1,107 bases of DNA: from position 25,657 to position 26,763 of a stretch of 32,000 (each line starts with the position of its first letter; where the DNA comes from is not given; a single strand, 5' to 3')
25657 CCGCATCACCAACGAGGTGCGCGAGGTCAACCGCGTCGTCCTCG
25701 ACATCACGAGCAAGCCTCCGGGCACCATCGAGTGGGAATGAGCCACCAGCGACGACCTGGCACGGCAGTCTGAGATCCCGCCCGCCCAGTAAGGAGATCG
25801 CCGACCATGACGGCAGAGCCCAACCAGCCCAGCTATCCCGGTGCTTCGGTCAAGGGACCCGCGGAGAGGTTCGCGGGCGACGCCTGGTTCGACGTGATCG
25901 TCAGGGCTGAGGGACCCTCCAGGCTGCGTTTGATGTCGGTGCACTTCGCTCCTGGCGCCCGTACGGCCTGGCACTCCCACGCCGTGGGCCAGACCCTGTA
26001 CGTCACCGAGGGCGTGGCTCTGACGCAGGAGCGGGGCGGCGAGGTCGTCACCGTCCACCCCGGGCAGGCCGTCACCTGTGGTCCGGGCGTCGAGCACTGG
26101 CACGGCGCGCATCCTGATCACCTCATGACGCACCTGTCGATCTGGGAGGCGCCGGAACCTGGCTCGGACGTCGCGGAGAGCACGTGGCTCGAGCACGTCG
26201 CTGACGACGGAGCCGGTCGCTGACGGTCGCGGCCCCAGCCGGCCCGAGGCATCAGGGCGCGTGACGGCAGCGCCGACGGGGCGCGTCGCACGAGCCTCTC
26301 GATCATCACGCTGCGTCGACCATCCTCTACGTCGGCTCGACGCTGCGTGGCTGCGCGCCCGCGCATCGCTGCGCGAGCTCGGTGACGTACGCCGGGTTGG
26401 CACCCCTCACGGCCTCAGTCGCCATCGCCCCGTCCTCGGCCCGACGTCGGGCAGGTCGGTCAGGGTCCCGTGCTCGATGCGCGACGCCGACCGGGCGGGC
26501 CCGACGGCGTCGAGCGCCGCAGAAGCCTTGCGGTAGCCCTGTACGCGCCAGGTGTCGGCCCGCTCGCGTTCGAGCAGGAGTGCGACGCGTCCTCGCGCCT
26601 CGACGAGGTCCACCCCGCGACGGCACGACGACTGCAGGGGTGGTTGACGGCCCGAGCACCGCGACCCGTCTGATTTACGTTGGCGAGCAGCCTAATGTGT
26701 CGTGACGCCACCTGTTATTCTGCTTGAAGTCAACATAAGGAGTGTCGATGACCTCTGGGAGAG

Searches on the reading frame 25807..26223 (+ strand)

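Call 3: search_protein_families(library=pfam, proteins=[window:25807-26223:+], max_evalue=0.01)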
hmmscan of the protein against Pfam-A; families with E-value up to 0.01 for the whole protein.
window:25807-26223:+ (138 aa): 2 families
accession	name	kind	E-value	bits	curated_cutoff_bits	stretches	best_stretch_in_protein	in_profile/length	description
PF07883.17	Cupin_2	-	1.8e-11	44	27.2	1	45-104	3-61/70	Cupin domain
PF12973.13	Cupin_7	-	0.0054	17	27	1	43-73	36-66/105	ChrR Cupin-like domain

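Call 4: search_protein_families(library=ncbifam, proteins=[window:25807-26223:+], max_evalue=0.01)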
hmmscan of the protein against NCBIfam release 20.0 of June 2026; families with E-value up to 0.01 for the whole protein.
window:25807-26223:+ (138 aa): 1 family
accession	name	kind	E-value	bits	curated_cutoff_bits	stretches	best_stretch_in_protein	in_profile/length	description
NF049940.1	MandnitrLy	equivalog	8.2e-44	148.6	140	1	13-134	8-126/130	(R)-mandelonitrile lyase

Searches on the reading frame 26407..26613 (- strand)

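Call 3: search_protein_families(library=pfam, proteins=[window:26407-26613:-], max_evalue=0.01)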
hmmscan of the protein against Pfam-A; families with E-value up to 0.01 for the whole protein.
window:26407-26613:- (68 aa): 1 family
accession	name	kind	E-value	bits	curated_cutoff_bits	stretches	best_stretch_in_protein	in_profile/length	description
PF14716.13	HHH_8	-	7e-06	26.8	30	1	10-61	13-60/73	Helix-hairpin-helix domain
